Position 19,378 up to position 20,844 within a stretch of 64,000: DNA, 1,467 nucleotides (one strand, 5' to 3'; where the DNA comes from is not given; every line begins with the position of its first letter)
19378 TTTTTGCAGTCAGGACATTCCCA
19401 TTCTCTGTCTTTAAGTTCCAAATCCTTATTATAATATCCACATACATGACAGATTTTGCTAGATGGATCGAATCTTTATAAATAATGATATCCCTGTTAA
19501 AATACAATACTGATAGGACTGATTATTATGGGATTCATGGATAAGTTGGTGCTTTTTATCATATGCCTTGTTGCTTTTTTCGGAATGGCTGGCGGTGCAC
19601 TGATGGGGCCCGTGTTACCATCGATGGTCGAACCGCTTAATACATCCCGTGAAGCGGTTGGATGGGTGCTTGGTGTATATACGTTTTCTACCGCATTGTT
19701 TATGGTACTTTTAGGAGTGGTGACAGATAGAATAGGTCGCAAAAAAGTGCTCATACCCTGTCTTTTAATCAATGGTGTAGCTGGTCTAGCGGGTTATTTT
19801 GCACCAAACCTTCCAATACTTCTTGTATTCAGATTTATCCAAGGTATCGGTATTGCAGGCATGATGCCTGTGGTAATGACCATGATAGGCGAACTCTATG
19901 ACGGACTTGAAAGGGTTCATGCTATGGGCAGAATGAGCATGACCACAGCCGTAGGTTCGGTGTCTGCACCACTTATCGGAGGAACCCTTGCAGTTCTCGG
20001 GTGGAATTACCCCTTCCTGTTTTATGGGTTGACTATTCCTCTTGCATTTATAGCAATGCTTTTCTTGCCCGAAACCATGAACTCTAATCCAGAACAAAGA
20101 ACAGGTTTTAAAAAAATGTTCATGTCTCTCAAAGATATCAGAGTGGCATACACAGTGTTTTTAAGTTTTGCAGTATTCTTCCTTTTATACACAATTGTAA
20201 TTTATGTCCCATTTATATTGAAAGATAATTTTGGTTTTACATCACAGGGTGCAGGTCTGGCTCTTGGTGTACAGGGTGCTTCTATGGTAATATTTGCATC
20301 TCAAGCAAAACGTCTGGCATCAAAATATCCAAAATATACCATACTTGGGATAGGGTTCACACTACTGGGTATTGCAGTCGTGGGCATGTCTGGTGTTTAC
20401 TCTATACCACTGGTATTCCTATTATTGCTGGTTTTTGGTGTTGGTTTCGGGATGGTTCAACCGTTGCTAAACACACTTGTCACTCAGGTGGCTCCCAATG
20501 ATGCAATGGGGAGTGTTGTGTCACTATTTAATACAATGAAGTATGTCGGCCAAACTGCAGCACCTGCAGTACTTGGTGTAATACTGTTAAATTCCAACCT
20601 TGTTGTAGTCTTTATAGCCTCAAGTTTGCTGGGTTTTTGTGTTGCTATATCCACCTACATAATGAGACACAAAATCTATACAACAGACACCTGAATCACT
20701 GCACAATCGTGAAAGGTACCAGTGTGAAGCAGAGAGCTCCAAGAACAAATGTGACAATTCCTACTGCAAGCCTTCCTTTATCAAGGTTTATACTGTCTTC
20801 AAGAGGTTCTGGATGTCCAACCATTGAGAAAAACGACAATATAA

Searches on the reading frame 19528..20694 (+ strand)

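Call 9: search_protein_families(library=pfam, proteins=[window:19528-20694:+])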
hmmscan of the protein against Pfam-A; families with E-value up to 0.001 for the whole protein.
window:19528-20694:+ (388 aa): 4 families
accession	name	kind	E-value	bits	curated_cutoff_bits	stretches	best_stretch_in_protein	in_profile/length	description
PF07690.21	MFS_1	-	1.4e-60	205.5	33.4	1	12-346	1-347/347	Major Facilitator Superfamily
PF05977.19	MFS_3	-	1.3e-08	34.3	27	1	34-379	37-393/524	Transmembrane secretion effector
PF13347.12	MFS_2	-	1e-06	28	27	1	7-128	227-347/427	MFS/sugar transport protein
PF00083.30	Sugar_tr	-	1.6e-06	27.7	22.3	1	38-183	42-194/452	Sugar (and other) transporter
